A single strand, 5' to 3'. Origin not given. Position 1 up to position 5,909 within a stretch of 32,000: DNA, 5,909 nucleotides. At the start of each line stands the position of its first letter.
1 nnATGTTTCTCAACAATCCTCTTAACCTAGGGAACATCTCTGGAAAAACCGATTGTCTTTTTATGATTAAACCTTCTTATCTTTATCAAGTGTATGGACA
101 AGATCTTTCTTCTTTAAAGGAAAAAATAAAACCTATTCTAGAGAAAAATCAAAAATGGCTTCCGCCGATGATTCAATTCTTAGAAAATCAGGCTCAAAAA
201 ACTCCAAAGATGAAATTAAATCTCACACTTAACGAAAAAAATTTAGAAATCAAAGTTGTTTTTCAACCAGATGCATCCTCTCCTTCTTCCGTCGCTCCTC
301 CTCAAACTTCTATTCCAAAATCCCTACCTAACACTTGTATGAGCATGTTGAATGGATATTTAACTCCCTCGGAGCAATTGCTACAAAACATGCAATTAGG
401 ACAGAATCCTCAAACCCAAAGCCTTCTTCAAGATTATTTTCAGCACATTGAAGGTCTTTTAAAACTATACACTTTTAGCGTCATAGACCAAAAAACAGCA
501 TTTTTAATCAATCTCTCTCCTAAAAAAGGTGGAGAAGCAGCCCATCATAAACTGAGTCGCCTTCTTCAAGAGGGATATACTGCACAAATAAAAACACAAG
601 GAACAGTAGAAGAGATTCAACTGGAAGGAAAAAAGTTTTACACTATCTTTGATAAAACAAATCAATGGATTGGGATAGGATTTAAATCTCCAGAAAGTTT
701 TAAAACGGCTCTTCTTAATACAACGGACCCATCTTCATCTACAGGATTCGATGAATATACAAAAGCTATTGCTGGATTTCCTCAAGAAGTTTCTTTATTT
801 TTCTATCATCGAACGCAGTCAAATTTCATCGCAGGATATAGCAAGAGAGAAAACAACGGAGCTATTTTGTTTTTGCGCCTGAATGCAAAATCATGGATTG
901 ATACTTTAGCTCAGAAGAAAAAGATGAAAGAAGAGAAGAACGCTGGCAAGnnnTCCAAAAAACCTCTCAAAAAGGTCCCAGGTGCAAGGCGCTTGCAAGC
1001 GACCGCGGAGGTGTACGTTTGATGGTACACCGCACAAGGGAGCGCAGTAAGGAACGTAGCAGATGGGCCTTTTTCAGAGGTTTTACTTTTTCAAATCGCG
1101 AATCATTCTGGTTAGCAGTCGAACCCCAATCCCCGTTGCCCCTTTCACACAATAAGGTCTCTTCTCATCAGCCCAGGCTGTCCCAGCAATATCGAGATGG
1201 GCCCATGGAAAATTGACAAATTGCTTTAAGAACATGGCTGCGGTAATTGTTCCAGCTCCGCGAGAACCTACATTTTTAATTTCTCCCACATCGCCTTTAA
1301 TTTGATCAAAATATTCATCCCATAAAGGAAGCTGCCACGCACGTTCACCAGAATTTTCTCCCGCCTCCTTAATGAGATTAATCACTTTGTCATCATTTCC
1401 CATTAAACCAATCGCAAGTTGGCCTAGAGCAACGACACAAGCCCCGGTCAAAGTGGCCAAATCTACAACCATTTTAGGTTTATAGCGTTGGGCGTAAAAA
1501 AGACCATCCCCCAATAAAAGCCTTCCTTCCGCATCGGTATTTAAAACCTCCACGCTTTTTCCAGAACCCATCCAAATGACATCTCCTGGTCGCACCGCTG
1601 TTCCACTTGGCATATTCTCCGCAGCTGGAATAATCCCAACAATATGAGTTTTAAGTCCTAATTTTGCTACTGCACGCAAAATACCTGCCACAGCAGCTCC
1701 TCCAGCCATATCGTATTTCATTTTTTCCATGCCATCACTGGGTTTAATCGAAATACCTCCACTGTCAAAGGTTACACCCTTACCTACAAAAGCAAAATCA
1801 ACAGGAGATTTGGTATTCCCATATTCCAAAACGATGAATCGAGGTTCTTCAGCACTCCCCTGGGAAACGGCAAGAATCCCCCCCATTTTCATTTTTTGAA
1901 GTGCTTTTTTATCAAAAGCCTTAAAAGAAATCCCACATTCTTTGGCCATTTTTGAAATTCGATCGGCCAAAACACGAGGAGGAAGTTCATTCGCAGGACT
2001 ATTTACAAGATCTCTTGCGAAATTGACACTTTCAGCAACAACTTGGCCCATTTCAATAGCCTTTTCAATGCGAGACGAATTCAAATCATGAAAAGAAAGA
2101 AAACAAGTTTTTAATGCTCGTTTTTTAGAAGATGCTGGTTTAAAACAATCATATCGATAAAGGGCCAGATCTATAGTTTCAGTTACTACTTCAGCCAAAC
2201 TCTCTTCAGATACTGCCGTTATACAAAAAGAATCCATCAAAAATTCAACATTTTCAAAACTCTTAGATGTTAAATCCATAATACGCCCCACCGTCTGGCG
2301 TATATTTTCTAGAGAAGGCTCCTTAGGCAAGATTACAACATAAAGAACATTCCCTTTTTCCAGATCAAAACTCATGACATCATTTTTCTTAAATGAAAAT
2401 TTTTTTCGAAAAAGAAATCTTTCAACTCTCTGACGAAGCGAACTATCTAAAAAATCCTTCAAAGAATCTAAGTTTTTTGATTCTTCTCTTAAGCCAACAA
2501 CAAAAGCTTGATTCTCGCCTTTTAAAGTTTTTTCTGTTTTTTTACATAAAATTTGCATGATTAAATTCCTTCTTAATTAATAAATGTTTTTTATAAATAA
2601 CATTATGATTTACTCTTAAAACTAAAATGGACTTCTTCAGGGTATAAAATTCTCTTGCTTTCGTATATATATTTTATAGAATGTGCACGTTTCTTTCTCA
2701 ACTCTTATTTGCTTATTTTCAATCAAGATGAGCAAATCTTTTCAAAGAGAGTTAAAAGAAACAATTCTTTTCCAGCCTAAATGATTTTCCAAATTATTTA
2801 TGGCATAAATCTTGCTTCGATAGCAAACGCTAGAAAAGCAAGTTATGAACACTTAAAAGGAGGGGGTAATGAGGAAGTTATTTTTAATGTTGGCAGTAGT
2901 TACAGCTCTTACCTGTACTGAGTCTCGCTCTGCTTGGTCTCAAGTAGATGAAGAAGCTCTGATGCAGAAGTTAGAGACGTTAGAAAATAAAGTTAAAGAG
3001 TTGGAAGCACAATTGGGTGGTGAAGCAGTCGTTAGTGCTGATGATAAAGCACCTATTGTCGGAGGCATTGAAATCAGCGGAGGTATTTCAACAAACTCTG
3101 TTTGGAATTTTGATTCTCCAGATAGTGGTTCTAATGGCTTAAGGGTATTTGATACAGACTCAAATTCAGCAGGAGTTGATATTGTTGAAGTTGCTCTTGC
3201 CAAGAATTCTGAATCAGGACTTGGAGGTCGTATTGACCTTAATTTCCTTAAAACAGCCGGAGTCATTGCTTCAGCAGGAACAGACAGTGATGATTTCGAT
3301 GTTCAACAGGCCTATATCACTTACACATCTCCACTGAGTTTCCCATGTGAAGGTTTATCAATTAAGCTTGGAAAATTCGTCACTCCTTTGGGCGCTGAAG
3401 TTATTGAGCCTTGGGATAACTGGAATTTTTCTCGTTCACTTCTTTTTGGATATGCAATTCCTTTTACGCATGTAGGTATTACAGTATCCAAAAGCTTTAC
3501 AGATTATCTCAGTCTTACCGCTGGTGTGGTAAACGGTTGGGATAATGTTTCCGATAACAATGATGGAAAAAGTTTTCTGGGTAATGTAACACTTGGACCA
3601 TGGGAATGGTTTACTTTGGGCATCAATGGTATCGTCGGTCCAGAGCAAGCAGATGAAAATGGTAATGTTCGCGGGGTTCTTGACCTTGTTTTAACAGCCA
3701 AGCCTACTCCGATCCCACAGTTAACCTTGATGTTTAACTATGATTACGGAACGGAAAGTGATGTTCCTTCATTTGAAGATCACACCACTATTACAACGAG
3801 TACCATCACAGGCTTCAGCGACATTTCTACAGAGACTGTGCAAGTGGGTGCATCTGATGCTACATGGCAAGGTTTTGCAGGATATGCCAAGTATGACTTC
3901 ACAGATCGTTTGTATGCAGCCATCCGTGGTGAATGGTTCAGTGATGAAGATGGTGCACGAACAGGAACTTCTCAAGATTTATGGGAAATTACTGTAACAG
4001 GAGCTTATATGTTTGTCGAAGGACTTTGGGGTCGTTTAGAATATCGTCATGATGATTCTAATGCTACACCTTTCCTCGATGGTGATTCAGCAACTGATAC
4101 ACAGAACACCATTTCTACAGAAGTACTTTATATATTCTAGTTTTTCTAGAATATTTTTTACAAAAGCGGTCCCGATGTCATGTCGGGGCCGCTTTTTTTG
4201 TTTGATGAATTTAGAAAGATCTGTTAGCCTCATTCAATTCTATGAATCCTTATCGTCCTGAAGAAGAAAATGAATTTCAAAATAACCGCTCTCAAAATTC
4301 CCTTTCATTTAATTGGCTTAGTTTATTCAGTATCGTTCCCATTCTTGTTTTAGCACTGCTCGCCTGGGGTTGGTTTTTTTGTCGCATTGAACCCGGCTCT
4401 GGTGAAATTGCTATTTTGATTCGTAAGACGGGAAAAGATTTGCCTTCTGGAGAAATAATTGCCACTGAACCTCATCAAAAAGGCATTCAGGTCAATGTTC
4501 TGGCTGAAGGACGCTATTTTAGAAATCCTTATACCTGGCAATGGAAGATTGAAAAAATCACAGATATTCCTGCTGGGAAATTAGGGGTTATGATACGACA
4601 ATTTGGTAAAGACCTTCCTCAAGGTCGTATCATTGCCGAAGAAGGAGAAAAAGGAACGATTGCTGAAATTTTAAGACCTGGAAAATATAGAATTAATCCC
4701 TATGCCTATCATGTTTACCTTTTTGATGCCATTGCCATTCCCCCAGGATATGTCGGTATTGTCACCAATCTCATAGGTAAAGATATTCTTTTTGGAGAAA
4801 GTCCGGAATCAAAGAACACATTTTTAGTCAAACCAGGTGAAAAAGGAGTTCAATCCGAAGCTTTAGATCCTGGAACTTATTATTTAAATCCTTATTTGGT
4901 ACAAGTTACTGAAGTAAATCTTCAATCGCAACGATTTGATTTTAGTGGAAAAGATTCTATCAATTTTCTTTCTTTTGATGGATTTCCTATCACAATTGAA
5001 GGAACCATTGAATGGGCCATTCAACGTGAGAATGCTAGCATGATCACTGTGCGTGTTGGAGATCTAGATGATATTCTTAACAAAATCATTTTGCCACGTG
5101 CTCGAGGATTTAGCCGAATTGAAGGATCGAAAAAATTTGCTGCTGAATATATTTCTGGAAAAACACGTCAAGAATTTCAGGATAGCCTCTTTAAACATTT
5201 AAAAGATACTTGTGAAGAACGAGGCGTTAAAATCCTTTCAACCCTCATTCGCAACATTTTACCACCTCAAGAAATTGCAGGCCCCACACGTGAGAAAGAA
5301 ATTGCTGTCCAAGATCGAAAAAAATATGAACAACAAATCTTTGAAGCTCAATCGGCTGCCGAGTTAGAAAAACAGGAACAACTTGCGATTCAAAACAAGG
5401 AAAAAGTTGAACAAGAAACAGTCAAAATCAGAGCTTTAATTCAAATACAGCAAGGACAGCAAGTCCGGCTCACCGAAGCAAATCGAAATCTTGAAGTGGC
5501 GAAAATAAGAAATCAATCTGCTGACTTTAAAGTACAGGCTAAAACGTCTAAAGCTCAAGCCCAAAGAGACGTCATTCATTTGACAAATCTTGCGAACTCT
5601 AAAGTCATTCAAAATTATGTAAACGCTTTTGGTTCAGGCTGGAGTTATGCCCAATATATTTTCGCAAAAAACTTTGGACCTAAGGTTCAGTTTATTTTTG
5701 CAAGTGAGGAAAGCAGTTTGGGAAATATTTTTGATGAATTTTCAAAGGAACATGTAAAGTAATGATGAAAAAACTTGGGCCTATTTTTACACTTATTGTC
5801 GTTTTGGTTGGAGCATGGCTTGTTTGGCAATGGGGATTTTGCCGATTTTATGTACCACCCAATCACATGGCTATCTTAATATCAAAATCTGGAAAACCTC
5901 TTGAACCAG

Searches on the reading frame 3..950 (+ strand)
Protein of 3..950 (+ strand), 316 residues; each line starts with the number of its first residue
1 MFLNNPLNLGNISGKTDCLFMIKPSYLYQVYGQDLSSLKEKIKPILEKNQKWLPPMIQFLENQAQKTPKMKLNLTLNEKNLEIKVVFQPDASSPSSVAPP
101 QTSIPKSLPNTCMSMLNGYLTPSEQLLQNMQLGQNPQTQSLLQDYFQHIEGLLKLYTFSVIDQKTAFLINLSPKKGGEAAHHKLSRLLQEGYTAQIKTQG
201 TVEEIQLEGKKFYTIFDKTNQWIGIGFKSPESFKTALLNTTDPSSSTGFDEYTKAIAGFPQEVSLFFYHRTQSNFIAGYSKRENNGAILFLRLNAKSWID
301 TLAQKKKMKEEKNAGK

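Call 17: search_protein_families(library=pfam, proteins=[window:3-950:+], max_evalue=0.001)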
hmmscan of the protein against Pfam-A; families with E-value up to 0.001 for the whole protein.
window:3-950:+ (316 aa): 0 families

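Call 71: search_protein_families(library=ncbifam, proteins=[window:3-950:+], max_evalue=0.001)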
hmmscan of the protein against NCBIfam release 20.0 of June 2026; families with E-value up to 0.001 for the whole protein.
window:3-950:+ (316 aa): 0 families

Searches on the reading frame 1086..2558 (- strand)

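Call 17: search_protein_families(library=pfam, proteins=[window:1086-2558:-], max_evalue=0.001)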
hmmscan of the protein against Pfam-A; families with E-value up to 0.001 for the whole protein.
window:1086-2558:- (491 aa): 2 families
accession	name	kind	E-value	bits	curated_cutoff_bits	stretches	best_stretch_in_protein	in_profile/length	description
PF00883.26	Peptidase_M17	-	2.4e-123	411.8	25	1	179-482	1-309/310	Cytosol aminopeptidase family, catalytic domain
PF02789.23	Peptidase_M17_N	-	7.1e-05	23.2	23.4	1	20-140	1-126/129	Cytosol aminopeptidase family, N-terminal domain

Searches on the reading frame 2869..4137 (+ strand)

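Call 17: search_protein_families(library=pfam, proteins=[window:2869-4137:+], max_evalue=0.001)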
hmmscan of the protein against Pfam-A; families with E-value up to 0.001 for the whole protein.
window:2869-4137:+ (423 aa): 1 family
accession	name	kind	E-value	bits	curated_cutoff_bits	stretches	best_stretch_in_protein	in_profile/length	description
PF07642.17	BBP2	-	2e-70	238.2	26.2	1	67-423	2-339/339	Putative beta-barrel porin-2, OmpL-like. bbp2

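Call 71: search_protein_families(library=ncbifam, proteins=[window:2869-4137:+], max_evalue=0.001)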
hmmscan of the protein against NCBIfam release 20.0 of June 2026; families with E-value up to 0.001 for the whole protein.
window:2869-4137:+ (423 aa): 0 families

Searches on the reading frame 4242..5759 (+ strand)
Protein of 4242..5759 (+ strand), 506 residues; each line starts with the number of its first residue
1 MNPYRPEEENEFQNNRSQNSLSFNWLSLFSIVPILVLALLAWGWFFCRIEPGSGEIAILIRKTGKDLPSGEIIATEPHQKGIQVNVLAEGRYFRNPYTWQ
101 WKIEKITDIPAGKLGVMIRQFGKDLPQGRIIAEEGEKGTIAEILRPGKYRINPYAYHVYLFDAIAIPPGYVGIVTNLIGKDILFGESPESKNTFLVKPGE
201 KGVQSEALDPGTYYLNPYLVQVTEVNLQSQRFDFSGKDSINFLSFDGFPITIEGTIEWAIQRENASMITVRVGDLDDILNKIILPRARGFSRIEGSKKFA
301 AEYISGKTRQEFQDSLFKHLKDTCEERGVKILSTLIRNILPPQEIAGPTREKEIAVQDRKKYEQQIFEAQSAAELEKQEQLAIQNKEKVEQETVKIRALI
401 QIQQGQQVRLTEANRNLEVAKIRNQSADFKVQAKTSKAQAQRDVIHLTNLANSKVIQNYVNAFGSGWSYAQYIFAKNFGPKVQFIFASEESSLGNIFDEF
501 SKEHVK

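Call 17: search_protein_families(library=pfam, proteins=[window:4242-5759:+], max_evalue=0.001)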
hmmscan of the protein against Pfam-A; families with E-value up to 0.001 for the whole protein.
window:4242-5759:+ (506 aa): 1 family
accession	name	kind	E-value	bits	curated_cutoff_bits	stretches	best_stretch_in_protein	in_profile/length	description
PF01145.31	Band_7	-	4.5e-22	79.4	23.6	1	166-371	3-174/176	SPFH domain / Band 7 family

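Call 71: search_protein_families(library=ncbifam, proteins=[window:4242-5759:+], max_evalue=0.001)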
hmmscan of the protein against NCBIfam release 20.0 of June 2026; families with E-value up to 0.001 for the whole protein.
window:4242-5759:+ (506 aa): 0 families
